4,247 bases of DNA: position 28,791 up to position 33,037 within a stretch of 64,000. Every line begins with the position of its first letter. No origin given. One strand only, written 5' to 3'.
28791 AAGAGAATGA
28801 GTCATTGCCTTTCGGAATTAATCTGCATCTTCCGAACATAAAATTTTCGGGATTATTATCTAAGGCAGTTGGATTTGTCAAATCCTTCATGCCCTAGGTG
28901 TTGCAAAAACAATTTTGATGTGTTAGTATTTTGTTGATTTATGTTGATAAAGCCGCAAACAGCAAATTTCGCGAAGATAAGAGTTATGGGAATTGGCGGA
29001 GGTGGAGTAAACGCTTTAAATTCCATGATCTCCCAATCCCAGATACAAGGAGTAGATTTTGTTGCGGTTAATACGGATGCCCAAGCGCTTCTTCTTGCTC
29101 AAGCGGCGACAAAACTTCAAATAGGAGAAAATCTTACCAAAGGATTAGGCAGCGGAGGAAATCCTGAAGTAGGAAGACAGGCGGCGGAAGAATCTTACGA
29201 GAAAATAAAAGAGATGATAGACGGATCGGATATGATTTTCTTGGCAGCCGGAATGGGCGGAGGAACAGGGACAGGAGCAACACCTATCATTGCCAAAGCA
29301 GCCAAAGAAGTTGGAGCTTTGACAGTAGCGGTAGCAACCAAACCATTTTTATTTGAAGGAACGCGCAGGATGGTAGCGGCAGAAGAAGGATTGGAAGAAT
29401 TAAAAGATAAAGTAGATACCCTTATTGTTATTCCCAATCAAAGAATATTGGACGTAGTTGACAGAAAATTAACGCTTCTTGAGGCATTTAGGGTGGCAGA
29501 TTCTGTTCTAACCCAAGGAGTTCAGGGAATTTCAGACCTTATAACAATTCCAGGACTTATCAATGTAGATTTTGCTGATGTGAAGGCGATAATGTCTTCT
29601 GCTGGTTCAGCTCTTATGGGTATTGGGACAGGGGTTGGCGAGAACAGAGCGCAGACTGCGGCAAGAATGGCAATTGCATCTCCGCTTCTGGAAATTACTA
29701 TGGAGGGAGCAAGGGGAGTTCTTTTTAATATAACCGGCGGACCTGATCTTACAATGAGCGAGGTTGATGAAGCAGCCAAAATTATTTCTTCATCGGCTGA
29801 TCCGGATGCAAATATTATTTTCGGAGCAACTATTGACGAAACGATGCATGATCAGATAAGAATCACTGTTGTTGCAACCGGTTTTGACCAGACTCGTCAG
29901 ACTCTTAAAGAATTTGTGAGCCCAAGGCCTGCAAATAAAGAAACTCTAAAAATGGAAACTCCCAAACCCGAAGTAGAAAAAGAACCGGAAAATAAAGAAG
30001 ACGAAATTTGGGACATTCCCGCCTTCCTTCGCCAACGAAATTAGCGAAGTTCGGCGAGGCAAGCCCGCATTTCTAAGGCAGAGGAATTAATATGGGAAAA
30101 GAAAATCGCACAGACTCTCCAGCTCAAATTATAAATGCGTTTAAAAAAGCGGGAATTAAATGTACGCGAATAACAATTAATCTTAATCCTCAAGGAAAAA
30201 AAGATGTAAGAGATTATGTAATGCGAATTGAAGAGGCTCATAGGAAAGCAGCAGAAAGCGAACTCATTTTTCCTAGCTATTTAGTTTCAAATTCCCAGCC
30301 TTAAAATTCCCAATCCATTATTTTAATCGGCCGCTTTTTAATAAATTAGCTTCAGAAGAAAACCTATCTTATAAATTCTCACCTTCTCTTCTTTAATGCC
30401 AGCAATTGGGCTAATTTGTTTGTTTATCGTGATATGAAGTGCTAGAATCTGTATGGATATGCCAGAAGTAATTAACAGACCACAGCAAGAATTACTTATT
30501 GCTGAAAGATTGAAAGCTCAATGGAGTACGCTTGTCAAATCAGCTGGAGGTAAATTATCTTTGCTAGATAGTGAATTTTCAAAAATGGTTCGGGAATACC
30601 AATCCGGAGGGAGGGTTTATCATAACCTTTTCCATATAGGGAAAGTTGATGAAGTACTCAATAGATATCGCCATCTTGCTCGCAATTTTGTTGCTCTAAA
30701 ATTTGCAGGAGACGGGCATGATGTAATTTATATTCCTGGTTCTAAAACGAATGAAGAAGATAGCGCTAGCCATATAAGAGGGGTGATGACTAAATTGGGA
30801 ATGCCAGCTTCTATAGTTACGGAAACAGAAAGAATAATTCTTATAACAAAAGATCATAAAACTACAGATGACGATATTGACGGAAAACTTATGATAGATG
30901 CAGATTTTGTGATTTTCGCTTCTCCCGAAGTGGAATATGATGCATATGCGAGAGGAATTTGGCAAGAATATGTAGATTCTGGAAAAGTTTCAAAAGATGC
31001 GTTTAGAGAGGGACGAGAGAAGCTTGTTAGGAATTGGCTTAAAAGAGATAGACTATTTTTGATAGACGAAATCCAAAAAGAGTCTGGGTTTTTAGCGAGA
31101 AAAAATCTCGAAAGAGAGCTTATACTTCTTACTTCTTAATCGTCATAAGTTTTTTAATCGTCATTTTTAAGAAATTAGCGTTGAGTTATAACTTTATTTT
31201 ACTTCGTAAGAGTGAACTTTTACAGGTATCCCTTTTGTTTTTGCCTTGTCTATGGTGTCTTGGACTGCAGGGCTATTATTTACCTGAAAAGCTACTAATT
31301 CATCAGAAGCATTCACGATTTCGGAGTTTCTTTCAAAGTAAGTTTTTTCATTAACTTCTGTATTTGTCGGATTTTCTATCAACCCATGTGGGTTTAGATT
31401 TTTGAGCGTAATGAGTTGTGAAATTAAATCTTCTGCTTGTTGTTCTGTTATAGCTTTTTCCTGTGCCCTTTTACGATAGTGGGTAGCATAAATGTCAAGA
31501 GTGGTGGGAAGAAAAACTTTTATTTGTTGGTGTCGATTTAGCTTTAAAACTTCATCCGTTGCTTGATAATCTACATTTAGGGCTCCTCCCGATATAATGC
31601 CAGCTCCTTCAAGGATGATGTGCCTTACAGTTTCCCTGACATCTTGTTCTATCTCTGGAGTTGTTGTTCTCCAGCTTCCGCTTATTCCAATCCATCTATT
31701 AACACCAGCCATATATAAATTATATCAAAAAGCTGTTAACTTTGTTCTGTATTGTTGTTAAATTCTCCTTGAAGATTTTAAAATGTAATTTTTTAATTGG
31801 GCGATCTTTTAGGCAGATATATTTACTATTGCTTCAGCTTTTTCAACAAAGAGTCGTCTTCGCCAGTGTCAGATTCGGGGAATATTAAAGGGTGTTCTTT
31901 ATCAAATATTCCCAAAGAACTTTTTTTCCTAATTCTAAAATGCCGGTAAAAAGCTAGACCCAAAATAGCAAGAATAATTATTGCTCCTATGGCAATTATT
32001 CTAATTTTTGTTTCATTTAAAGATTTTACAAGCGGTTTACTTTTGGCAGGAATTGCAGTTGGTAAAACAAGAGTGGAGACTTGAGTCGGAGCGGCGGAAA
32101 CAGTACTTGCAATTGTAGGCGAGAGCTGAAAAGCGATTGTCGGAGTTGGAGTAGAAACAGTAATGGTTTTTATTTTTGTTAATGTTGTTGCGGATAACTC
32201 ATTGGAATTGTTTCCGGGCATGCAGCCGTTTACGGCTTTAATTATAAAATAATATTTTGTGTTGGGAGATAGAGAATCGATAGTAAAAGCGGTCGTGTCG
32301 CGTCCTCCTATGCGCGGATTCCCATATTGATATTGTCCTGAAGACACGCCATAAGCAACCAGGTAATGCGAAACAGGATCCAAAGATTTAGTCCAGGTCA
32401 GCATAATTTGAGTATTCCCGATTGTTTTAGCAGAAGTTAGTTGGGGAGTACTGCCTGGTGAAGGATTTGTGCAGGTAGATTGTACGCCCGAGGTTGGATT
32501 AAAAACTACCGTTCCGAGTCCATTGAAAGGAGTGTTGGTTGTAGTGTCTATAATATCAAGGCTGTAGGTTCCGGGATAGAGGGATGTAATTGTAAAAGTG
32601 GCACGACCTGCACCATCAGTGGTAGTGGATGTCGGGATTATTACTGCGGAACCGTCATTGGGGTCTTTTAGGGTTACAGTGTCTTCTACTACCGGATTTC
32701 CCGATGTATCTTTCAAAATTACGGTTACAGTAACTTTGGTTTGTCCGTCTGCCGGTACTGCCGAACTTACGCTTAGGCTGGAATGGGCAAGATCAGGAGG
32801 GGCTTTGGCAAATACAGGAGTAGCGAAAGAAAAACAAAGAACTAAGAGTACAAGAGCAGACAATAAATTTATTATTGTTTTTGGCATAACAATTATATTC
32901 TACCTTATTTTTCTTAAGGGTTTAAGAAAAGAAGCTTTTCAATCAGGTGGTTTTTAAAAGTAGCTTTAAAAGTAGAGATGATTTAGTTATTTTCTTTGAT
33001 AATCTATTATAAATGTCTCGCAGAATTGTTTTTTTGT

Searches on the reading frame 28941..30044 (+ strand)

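Call 50: search_protein_families(library=pfam, proteins=[window:28941-30044:+], max_evalue=0.001)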
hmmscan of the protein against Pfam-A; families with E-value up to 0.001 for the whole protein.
window:28941-30044:+ (367 aa): 2 families
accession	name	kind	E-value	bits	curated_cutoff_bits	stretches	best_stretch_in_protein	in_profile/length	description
PF00091.31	Tubulin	-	6.8e-50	170.4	33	1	12-173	1-189/190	Tubulin/FtsZ family, GTPase domain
PF12327.13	FtsZ_C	-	1.4e-37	128.3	27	1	222-316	1-95/95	FtsZ family, C-terminal domain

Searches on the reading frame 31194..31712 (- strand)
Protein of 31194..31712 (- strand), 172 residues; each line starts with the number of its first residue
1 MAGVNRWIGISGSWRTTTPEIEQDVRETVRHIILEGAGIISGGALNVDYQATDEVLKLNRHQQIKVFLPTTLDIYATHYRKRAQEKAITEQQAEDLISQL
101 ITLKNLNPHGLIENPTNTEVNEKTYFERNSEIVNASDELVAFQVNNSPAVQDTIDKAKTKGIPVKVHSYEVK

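Call 50: search_protein_families(library=pfam, proteins=[window:31194-31712:-], max_evalue=0.001)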
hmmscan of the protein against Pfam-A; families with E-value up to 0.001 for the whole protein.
window:31194-31712:- (172 aa): 1 family
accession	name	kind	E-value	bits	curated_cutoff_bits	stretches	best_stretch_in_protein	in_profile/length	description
PF02481.21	DNA_processg_A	-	1.5e-05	24.7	29.6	1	6-158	45-178/212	DNA recombination-mediator protein A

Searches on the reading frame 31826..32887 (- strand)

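Call 50: search_protein_families(library=pfam, proteins=[window:31826-32887:-], max_evalue=0.001)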
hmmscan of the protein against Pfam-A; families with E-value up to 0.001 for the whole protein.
window:31826-32887:- (353 aa): 6 families
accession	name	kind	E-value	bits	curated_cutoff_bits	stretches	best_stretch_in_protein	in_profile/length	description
PF02369.22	Big_1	-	2e-13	50.7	34.9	1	37-111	3-77/93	Bacterial Ig-like domain (group 1)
PF00041.27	fn3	-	2.7e-12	47.2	25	1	146-232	1-82/84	Fibronectin type III domain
PF09134.16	Invasin_D3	-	1.5e-08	35.5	33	1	34-111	3-79/98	Invasin, domain 3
PF13620.12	CarboxypepD_reg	-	5.7e-05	23.8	32.3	1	53-112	1-54/82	Carboxypeptidase regulatory-like domain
PF16656.11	Pur_ac_phosph_N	-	0.00019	22.4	30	1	158-235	12-93/93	Purple acid Phosphatase, N-terminal domain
PF16640.11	Big_3_5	-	0.00035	21.5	35.5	1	44-110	6-65/88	Bacterial Ig-like domain (group 3)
